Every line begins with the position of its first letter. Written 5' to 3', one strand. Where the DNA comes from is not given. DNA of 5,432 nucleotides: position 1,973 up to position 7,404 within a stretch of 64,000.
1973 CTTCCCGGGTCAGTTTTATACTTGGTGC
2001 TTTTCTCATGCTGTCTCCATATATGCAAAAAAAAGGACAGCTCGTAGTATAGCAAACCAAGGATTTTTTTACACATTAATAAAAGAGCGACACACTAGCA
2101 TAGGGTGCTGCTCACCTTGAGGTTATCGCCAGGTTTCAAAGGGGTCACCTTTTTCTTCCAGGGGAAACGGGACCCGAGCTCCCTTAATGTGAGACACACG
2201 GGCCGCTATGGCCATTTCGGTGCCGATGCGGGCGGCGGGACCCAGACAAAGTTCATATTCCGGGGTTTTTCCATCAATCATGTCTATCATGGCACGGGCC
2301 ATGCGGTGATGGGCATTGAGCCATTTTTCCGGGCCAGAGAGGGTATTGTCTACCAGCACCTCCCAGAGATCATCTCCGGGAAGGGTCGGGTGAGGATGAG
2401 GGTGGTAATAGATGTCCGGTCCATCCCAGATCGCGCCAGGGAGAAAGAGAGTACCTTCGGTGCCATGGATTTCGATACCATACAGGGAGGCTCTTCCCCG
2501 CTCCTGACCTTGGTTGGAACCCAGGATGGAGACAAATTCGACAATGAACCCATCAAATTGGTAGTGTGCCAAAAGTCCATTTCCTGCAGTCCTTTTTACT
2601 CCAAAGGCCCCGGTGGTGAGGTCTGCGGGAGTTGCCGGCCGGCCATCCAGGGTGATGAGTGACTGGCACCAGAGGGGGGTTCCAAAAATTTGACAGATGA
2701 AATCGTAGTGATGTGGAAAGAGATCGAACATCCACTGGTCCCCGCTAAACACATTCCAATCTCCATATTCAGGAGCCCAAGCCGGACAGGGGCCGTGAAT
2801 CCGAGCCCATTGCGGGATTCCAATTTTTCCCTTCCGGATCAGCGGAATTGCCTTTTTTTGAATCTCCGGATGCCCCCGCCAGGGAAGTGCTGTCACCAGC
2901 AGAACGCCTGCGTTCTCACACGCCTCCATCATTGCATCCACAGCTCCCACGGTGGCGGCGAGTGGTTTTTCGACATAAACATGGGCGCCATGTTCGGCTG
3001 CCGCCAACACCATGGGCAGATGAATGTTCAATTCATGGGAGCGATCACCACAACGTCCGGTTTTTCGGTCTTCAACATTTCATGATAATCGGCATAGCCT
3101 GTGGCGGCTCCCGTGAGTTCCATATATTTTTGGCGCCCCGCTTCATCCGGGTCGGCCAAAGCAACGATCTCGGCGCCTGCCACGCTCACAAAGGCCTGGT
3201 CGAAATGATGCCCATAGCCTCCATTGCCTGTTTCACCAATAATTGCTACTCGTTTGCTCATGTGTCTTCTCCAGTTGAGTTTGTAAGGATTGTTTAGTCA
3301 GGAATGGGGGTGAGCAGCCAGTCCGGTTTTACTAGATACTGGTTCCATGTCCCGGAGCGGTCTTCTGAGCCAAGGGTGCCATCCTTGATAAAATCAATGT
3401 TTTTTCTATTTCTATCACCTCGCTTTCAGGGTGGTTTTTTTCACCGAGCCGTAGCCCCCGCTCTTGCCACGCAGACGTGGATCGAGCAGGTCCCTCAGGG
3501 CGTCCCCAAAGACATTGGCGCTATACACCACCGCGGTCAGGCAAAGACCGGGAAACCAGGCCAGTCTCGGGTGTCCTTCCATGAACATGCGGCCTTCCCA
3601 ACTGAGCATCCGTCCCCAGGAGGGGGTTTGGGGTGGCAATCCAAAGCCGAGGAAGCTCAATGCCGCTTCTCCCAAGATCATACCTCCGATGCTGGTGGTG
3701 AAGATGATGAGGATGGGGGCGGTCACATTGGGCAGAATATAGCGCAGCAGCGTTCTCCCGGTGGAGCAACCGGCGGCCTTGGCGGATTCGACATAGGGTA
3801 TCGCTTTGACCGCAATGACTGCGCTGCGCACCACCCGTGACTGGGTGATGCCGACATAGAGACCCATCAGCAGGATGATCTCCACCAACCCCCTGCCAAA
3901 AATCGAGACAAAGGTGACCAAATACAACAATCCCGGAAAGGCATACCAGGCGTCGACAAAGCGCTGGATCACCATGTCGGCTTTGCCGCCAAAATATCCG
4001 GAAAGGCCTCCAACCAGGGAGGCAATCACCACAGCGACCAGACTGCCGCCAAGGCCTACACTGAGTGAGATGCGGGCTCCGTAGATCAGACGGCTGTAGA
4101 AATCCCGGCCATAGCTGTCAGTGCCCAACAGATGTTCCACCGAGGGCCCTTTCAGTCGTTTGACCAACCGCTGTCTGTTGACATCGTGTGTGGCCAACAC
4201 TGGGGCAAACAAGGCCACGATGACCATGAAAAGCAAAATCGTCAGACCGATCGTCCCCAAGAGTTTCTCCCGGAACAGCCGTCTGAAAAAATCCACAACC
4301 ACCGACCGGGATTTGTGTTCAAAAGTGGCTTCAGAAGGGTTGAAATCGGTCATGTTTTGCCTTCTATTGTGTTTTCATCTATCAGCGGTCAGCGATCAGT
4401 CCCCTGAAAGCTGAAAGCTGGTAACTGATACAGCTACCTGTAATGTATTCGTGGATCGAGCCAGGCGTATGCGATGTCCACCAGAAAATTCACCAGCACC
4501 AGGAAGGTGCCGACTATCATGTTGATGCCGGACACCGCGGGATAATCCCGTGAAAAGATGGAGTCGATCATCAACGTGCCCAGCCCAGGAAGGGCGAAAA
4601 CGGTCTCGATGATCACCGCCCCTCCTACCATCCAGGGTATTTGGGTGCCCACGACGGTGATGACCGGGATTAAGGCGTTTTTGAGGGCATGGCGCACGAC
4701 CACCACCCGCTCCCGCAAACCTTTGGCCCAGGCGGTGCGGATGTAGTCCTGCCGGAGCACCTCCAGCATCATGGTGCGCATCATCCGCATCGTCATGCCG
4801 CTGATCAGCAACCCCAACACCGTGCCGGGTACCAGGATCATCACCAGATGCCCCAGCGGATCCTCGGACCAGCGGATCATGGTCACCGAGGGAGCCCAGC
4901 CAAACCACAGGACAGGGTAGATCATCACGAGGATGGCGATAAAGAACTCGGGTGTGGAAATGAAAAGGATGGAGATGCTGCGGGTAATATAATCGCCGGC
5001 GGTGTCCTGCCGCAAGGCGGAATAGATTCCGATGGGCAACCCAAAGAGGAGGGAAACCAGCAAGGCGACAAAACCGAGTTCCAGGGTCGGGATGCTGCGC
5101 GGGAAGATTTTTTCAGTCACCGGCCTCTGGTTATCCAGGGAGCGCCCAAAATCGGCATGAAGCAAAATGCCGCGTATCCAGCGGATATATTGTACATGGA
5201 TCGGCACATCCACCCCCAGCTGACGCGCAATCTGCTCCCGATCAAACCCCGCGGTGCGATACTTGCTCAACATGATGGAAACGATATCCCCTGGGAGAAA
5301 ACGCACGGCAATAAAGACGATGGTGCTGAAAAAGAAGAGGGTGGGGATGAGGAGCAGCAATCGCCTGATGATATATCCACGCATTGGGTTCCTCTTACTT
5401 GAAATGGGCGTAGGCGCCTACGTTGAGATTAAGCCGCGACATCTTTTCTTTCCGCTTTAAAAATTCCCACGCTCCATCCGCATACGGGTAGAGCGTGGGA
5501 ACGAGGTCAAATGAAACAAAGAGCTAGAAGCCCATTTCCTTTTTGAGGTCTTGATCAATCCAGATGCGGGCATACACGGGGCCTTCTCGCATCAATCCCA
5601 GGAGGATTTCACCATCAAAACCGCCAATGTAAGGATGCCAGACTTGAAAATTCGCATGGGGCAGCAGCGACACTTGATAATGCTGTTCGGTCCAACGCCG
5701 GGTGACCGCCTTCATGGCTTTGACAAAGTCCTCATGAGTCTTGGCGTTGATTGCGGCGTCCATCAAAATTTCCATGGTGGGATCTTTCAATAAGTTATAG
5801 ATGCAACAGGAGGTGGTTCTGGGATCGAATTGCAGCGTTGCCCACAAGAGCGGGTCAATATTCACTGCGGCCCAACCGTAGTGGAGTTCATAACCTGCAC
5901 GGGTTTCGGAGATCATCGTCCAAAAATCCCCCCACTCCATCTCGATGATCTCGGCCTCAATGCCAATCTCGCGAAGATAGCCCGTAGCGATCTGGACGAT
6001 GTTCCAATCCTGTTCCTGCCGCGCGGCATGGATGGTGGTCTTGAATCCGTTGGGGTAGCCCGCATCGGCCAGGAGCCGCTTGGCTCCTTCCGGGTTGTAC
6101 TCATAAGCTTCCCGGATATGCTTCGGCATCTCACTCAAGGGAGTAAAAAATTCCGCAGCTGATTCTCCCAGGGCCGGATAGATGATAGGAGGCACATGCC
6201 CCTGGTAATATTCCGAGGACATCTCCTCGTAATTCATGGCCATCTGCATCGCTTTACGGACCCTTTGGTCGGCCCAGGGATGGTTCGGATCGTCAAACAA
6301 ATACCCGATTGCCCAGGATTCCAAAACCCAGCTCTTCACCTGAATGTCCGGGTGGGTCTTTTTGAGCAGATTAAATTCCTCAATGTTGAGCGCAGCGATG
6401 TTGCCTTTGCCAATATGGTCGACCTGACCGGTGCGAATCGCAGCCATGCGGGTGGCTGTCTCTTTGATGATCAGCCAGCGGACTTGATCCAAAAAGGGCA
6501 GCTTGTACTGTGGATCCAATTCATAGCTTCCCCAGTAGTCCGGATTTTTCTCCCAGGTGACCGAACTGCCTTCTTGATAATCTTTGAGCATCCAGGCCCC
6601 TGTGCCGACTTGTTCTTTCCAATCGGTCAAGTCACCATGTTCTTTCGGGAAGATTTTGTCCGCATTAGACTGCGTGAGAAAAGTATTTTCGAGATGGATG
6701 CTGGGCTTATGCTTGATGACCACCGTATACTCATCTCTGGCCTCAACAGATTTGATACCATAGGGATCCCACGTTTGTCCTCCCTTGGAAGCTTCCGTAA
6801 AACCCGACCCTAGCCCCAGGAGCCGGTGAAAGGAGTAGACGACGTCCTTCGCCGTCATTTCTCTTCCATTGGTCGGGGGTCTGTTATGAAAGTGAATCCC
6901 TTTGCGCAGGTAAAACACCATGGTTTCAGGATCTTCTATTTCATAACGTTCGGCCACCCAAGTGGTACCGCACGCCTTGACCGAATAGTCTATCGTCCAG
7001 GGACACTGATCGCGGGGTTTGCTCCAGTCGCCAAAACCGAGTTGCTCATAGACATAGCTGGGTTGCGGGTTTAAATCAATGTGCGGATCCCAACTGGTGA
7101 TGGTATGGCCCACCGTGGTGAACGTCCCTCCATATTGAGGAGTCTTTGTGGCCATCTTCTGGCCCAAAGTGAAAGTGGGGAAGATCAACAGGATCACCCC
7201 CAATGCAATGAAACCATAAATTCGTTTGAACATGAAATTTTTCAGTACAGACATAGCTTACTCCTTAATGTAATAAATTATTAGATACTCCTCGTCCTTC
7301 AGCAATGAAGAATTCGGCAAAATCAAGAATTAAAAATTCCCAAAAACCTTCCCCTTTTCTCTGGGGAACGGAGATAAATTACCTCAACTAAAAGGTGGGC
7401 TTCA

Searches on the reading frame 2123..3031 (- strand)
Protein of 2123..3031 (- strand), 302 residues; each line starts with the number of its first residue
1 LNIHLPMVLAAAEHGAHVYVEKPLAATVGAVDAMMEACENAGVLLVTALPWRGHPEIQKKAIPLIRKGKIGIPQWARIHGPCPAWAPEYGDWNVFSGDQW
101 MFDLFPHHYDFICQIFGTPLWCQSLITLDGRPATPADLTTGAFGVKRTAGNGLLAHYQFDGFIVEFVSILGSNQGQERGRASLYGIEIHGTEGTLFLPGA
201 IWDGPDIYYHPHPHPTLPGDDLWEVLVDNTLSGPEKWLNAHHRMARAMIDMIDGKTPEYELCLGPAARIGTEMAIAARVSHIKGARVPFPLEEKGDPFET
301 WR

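Call 48: search_protein_families(library=pfam, proteins=[window:2123-3031:-], max_evalue=0.00001)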
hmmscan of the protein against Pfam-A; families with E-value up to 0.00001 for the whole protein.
window:2123-3031:- (302 aa): 1 family
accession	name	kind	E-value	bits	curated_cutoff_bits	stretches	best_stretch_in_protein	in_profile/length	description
PF01408.29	GFO_IDH_MocA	-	1.4e-06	29.4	24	1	4-46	75-117/120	Oxidoreductase family, NAD-binding Rossmann fold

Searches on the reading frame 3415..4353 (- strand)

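Call 48: search_protein_families(library=pfam, proteins=[window:3415-4353:-], max_evalue=0.00001)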
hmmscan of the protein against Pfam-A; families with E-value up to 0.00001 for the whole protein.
window:3415-4353:- (312 aa): 2 families
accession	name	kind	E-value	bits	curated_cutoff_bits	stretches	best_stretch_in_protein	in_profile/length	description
PF00528.27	BPD_transp_1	-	1.1e-26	94.2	26.4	1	112-295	2-183/184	Binding-protein-dependent transport system inner membrane component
PF12911.12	OppC_N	-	1.5e-08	34.9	23.9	1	21-70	5-53/53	N-terminal TM domain of oligopeptide transport permease C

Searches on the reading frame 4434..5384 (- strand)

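Call 48: search_protein_families(library=pfam, proteins=[window:4434-5384:-], max_evalue=0.00001)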
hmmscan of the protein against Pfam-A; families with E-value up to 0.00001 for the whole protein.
window:4434-5384:- (316 aa): 2 families
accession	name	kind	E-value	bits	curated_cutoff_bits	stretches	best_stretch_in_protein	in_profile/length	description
PF00528.27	BPD_transp_1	-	3.2e-33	115.4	26.4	1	115-314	1-183/184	Binding-protein-dependent transport system inner membrane component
PF19300.4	BPD_transp_1_N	-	5.6e-09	36.6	23.8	1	2-86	2-85/114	Binding-prot-dependent transport system membrane comp, N-term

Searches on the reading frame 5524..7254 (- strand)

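Call 48: search_protein_families(library=pfam, proteins=[window:5524-7254:-], max_evalue=0.00001)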
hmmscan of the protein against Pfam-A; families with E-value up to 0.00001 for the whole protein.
window:5524-7254:- (576 aa): 1 family
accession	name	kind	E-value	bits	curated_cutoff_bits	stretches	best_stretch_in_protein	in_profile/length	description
PF00496.27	SBP_bac_5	-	1.8e-60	205.5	32.4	1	99-468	5-353/368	Bacterial extracellular solute-binding proteins, family 5 Middle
